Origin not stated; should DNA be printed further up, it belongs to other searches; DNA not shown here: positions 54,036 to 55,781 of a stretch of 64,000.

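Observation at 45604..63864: All nucleotide-metabolism genes in the window (MTA/purine nucleoside phosphorylase, purF, prs) sit in high-GC patches; purF appears to be an orphan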

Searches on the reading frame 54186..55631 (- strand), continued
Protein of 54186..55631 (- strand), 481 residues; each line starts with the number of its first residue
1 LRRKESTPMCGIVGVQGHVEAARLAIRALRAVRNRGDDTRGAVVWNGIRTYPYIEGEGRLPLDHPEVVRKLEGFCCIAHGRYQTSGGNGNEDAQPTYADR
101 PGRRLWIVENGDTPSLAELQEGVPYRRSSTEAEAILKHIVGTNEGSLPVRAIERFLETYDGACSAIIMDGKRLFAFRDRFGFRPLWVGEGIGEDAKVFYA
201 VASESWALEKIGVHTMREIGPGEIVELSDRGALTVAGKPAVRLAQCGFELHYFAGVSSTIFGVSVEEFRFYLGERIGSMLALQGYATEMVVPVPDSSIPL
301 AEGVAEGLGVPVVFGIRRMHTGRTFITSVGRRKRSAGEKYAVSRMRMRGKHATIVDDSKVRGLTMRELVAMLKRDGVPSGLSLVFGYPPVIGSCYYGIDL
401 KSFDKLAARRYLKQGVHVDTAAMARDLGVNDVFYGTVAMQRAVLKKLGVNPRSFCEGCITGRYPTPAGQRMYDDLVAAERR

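Call 40: search_solved_structures(query=P0001, max_evalue=0.001, show_alignments=1)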
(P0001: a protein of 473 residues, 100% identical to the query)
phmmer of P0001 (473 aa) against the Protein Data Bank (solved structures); distinct sequences matched with E-value up to 0.001: 13.
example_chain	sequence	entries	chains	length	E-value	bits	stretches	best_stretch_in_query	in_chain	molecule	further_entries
6lbp_A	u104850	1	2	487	2.2e-52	181.7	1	2-458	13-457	Amidophosphoribosyltransferase 2, chloroplastic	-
1ao0_A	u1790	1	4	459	4.7e-52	180.6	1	2-459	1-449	GLUTAMINE PHOSPHORIBOSYLPYROPHOSPHATE AMIDOTRANSFERASE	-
1gph_1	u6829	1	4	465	4.9e-52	180.5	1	2-459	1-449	GLUTAMINE PHOSPHORIBOSYL-PYROPHOSPHATE AMIDOTRANSFERASE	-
8w7d_A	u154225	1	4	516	1.7e-41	145.8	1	1-401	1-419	Amidophosphoribosyltransferase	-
6czf_A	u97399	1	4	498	8.7e-41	143.4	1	2-401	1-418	Amidophosphoribosyltransferase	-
1ecb_A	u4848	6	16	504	9.1e-41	143.4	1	2-401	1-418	GLUTAMINE PHOSPHORIBOSYLPYROPHOSPHATE AMIDOTRANSFERASE | Amidophosphoribosyltransferase, PurF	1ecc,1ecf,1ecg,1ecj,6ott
9q0n_A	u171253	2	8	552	1.8e-29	106.1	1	20-402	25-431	Amidophosphoribosyltransferase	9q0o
9q0m_A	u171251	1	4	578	2.2e-29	105.8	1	20-402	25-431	Amidophosphoribosyltransferase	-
1xff_A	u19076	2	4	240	5.6e-07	32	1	2-203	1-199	Glucosamine--fructose-6-phosphate aminotransferase [isomerizing]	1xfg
4amv_A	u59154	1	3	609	6.8e-07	31.7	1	1-222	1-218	GLUCOSAMINE--FRUCTOSE-6-PHOSPHATE AMINOTRANSFERASE [ISOMER IZING]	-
2j6h_A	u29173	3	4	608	4e-06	29.1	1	2-222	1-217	GLUCOSAMINE-FRUCTOSE-6-PHOSPHATE AMINOTRANSFERASE | GLUCOSAMINE--FRUCTOSE-6-PHOSPHATE AMINOTRANSFERASE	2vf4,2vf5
1jxa_A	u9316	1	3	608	4e-06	29.1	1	2-222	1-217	glucosamine 6-phosphate synthase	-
3ooj_A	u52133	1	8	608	3.7e-05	26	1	3-222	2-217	Glucosamine/fructose-6-phosphate aminotransferase, isomerizing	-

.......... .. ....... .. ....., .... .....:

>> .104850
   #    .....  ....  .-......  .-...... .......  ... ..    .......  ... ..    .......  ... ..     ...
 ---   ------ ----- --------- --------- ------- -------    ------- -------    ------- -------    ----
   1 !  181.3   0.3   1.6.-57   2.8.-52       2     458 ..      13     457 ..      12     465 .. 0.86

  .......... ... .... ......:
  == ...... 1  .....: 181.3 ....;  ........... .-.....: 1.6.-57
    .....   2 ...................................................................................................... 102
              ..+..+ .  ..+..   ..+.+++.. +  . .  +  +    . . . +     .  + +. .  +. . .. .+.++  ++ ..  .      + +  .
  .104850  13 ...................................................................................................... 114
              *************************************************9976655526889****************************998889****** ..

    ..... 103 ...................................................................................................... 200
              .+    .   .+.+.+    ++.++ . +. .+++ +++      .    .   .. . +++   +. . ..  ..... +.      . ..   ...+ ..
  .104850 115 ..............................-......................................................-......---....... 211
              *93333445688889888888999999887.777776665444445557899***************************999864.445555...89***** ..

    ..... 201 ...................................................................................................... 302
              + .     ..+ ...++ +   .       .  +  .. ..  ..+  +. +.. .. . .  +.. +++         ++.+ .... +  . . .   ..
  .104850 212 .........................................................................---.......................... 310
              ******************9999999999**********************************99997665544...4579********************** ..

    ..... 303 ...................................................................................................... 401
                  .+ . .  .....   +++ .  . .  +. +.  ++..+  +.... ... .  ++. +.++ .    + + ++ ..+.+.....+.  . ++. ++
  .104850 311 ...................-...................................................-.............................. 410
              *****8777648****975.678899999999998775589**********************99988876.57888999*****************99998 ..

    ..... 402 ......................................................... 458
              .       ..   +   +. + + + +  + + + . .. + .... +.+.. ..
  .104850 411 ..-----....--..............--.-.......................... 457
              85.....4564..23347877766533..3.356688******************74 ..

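Call 45: search_protein_representatives(alignment_id=A2)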
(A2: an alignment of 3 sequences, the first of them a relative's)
Query: 3 sequences, 475 profile positions. Proteins with E-value up to 0.001 (for the whole library): 12685; up to 1e-10: 5724; up to 1e-30: 2224. The best 150 are listed.
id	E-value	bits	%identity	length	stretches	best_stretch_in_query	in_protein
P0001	9.0e-257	868.9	-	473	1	1-475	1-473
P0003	1.0e-255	865.4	-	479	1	1-472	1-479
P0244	2.9e-162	557.3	-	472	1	10-469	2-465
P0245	5.4e-86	305.8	-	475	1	1-458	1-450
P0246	4.6e-77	276.3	-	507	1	2-463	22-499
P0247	7.7e-77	275.6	-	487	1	1-462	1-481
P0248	2.8e-76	273.8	-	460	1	1-459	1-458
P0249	6.4e-76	272.6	-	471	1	2-460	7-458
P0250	1.0e-75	271.9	-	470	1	1-458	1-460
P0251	2.4e-75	270.7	-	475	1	1-460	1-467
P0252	3.2e-75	270.3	-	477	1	2-465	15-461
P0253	3.5e-75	270.1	-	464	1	1-467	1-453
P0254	4.0e-75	270.0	-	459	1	1-459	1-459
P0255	4.8e-75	269.7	-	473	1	2-468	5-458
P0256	5.6e-74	266.2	-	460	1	1-464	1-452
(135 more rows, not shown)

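Call 46: find_encoding_contigs(protein=P0244, flank=10000, max_places=4)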
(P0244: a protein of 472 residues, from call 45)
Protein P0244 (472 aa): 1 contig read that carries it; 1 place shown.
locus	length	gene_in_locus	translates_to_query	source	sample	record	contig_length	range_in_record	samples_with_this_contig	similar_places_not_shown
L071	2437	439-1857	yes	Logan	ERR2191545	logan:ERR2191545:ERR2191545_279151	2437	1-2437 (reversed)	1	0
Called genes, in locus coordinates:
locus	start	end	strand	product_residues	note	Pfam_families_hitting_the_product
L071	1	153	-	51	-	?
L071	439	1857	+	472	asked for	-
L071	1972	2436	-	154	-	?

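Call 47: find_encoding_contigs(protein=P0245, flank=10000, max_places=4)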
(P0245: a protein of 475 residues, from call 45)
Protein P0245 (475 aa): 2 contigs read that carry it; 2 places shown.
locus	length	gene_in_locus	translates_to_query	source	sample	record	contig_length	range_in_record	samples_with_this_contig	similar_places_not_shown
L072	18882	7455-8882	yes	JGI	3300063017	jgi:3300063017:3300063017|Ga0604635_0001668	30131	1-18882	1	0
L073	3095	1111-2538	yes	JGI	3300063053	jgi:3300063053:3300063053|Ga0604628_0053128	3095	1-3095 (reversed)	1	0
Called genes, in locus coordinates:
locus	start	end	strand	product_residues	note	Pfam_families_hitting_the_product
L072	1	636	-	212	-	?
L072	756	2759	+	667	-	PF00932:LTD, PF00801:PKD, PF18911:PKD_4, PF00932:LTD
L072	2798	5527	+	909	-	PF02739:5_3_exonuc_N, PF01367:5_3_exonuc, PF01612:DNA_pol_A_exo1, PF22619:DNA_polI_exo1, PF00476:DNA_pol_A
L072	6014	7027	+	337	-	PF21694:DNA_pol3_delta_C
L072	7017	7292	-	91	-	PF01649:Ribosomal_S20p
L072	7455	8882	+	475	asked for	PF13522:GATase_6, PF13537:GATase_7, PF00156:Pribosyltran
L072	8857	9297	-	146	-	PF01467:CTP_transf_like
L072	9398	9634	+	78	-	-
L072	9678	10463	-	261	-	PF01978:TrmB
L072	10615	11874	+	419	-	PF00764:Arginosuc_synth, PF20979:Arginosuc_syn_C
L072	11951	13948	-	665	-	PF00270:DEAD (faint), PF04851:ResIII, PF17757:UvrB_inter, PF27431:UvrB_3rd, PF00271:Helicase_C, PF12344:UvrB, PF02151:UVR (weak)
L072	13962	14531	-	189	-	-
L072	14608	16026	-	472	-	PF00206:Lyase_1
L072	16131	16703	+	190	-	PF01330:RuvA_N, PF14520:HHH_5, PF00633:HHH (faint), PF07499:RuvA_C (weak)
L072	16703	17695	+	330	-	PF02388:FemAB, PF13480:Acetyltransf_6, PF02388:FemAB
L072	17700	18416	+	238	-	PF00483:NTP_transferase, PF12804:NTP_transf_3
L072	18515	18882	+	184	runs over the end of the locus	PF09536:DUF2378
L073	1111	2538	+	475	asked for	PF13522:GATase_6, PF13537:GATase_7, PF00156:Pribosyltran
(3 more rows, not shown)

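Call 49: search_protein_families(library=ncbifam, proteins=[L072:14608-16026:-, L072:1-636:-, L072:7455-8882:+, L072:13962-14531:-, L071:439-1857:+, L072:8857-9297:-], max_evalue=0.001)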
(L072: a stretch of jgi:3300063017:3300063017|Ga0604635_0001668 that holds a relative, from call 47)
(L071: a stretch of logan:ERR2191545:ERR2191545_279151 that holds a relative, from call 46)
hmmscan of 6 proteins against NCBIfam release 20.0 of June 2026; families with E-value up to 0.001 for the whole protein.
L072:14608-16026:- (472 aa): 12 families
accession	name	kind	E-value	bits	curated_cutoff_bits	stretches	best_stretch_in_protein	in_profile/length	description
TIGR00928.1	purB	equivalog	8.5e-68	229.1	326.2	1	15-427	2-416/436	adenylosuccinate lyase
NF006500.1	PRK08937.2-4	subfamily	2.2e-35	122.3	626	1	39-421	35-417/448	adenylosuccinate lyase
NF006764.0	PRK09285.1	equivalog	3.9e-35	121.1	446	1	8-411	6-423/456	adenylosuccinate lyase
NF006554.0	PRK09053.1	equivalog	2.3e-32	112.4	595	1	29-449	24-443/453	3-carboxy-cis,cis-muconate cycloisomerase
NF052536.2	CoM_syn_XcbD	exception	2.8e-29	102.1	600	1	57-417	53-413/443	3-sulfopropionylcysteine synthase XcbD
TIGR02426.1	protocat_pcaB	equivalog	6.7e-25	87.7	355.75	1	26-324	14-307/338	3-carboxy-cis,cis-muconate cycloisomerase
NF052556.1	NtrsucLyaStm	equivalog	4e-17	62.2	650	1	96-423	105-440/466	nitrosuccinate lyase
NF004631.0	PRK05975.1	equivalog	1.4e-14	53.8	371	1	23-305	20-295/352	3-carboxy-cis,cis-muconate cycloisomerase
NF009089.0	PRK12425.1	equivalog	1.4e-11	43.9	840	1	106-318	135-351/464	class II fumarate hydratase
TIGR00979.1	fumC_II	equivalog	2e-09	36.8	664.75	1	108-326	136-357/458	class II fumarate hydratase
NF008909.0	PRK12273.1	subfamily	3.8e-07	29.4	510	1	129-347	162-385/474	aspartate ammonia-lyase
TIGR00838.1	argH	equivalog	1e-06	28.1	279.5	1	87-190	85-184/455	argininosuccinate lyase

L072:1-636:- (212 aa): 0 families

L072:7455-8882:+ (475 aa): 6 families
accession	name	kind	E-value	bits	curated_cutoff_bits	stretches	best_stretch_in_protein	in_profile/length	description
TIGR01134.1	purF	equivalog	2.4e-111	373.2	350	1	2-449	1-431/432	amidophosphoribosyltransferase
NF001484.0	PRK00331.1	subfamily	5.9e-21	74.5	381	1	1-229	1-220/601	isomerizing glutamine--fructose-6-phosphate transaminase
TIGR01135.1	glmS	equivalog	9.4e-15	54.1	418.05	1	2-166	1-165/607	glutamine--fructose-6-phosphate transaminase (isomerizing)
TIGR01536.1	asn_synth_AEB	equivalog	1.9e-11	43.7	267.1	1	2-229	1-188/517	asparagine synthase (glutamine-hydrolyzing)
NF004689.0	PRK06031.1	equivalog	2.2e-05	23.8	175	1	272-374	76-184/233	phosphoribosyltransferase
NF002620.0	PRK02277.1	subfamily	0.00049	19.8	115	1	277-370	83-167/201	orotate phosphoribosyltransferase-like protein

L072:13962-14531:- (189 aa): 0 families

L071:439-1857:+ (472 aa): 3 families
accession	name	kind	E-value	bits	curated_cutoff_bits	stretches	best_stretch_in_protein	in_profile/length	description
TIGR01134.1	purF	equivalog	1.7e-58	199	350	1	4-454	11-432/432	amidophosphoribosyltransferase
NF001484.0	PRK00331.1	subfamily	1.1e-12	47.2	381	1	4-221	12-223/601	isomerizing glutamine--fructose-6-phosphate transaminase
TIGR01135.1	glmS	equivalog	9.8e-12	44.1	418.05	1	4-219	11-220/607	glutamine--fructose-6-phosphate transaminase (isomerizing)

L072:8857-9297:- (146 aa): 8 families
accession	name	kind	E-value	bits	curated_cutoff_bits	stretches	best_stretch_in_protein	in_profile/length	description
TIGR00125.1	cyt_tran_rel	domain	4.6e-17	62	27.7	1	3-67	1-63/65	adenylyltransferase/cytidyltransferase family protein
TIGR02199.1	rfaE_dom_II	equivalog_domain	5.1e-14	52.3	181.5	1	4-120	14-130/144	D-glycero-beta-D-manno-heptose 1-phosphate adenylyltransferase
NF008454.0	PRK11316.1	equivalog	5.5e-13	48.3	521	1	4-94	343-434/475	bifunctional D-glycero-beta-D-manno-heptose-7-phosphate kinase/D-glycero-beta-D-manno-heptose 1-phosphate adenylyltransferase HldE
NF001985.0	PRK00777.1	subfamily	2.5e-10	40.7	104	1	3-63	6-65/157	pantetheine-phosphate adenylyltransferase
TIGR01518.1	g3p_cytidyltrns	equivalog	7e-08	32.6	165.4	1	4-71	1-67/125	glycerol-3-phosphate cytidylyltransferase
NF002250.0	PRK01170.1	subfamily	2.7e-05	23.8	489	1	3-117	2-117/322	bifunctional pantetheine-phosphate adenylyltransferase/NTP phosphatase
TIGR01526.1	nadR_NMN_Atrans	equivalog_domain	7.2e-05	22.2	341.15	1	5-70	5-67/325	nicotinamide-nucleotide adenylyltransferase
NF041124.1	CoaD_Thcocales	equivalog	0.0006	19.7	290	1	3-43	6-46/156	phosphopantetheine adenylyltransferase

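Call 51: list_cluster_members(proteins=[P0001, P0003, P0245, P0244, P0002, P0121, P0122, P0124, P0126])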
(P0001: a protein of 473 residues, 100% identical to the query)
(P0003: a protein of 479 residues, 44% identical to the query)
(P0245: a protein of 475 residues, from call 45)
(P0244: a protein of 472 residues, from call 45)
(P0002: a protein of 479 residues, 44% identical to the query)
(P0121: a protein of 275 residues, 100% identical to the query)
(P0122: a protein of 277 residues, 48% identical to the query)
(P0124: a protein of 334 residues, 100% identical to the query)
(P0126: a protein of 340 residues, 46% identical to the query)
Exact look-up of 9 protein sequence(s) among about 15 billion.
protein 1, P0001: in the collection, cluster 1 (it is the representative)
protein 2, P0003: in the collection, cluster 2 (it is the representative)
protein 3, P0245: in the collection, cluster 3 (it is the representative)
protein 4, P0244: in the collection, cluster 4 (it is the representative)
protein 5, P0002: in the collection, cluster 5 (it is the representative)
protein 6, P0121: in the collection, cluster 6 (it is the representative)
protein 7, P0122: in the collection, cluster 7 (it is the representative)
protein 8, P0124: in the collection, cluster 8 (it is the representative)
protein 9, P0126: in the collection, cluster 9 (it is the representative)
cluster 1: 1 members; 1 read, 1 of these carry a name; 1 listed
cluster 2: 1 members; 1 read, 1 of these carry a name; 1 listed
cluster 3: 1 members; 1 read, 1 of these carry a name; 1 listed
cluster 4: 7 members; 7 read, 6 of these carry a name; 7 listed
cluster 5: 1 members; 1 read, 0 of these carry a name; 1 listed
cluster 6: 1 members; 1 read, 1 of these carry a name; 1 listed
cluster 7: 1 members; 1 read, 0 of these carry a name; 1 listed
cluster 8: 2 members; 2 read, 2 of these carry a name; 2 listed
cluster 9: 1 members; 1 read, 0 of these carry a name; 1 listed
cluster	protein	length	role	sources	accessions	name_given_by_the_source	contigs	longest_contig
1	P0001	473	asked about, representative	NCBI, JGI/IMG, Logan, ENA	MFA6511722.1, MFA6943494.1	MAG: hypothetical protein WCV86_01160 [Patescibacteria group bacterium] | amidophosphoribosyltransferase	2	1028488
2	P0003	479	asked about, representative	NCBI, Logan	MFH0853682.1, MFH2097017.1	MAG: hypothetical protein V1853_04740 [bacterium]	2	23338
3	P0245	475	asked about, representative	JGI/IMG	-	amidophosphoribosyltransferase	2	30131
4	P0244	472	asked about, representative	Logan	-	-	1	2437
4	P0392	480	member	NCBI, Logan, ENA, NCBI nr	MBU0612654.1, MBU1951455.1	hypothetical protein KKB10_01435 [Patescibacteria group bacterium] | hypothetical protein [Patescibacteria group bacterium]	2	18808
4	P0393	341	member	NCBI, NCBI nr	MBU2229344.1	hypothetical protein KJ810_02975, partial [Patescibacteria group bacterium] | hypothetical protein [Patescibacteria group bacterium]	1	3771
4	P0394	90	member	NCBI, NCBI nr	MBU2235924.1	hypothetical protein KKA01_02585, partial [Patescibacteria group bacterium] | hypothetical protein [Patescibacteria group bacterium]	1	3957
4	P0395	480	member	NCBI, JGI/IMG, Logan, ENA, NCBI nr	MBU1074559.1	hypothetical protein KJ705_00595 [Patescibacteria group bacterium] | hypothetical protein [Patescibacteria group bacterium]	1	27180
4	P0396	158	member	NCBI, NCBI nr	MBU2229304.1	hypothetical protein KJ810_02760, partial [Patescibacteria group bacterium] | hypothetical protein [Patescibacteria group bacterium]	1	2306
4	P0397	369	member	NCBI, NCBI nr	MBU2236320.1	hypothetical protein KKA01_04690, partial [Patescibacteria group bacterium] | hypothetical protein [Patescibacteria group bacterium]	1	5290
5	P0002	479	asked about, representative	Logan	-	-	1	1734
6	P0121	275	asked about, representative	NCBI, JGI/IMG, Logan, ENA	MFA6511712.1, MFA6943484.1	MAG: hypothetical protein WCV86_01105 [Patescibacteria group bacterium] | purine nucleoside phosphorylase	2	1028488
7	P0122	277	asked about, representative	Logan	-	-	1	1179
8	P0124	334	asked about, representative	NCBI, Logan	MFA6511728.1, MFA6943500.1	MAG: ribose-phosphate diphosphokinase [Patescibacteria group bacterium]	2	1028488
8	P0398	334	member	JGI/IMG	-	ribose-phosphate pyrophosphokinase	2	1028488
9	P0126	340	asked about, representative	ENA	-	-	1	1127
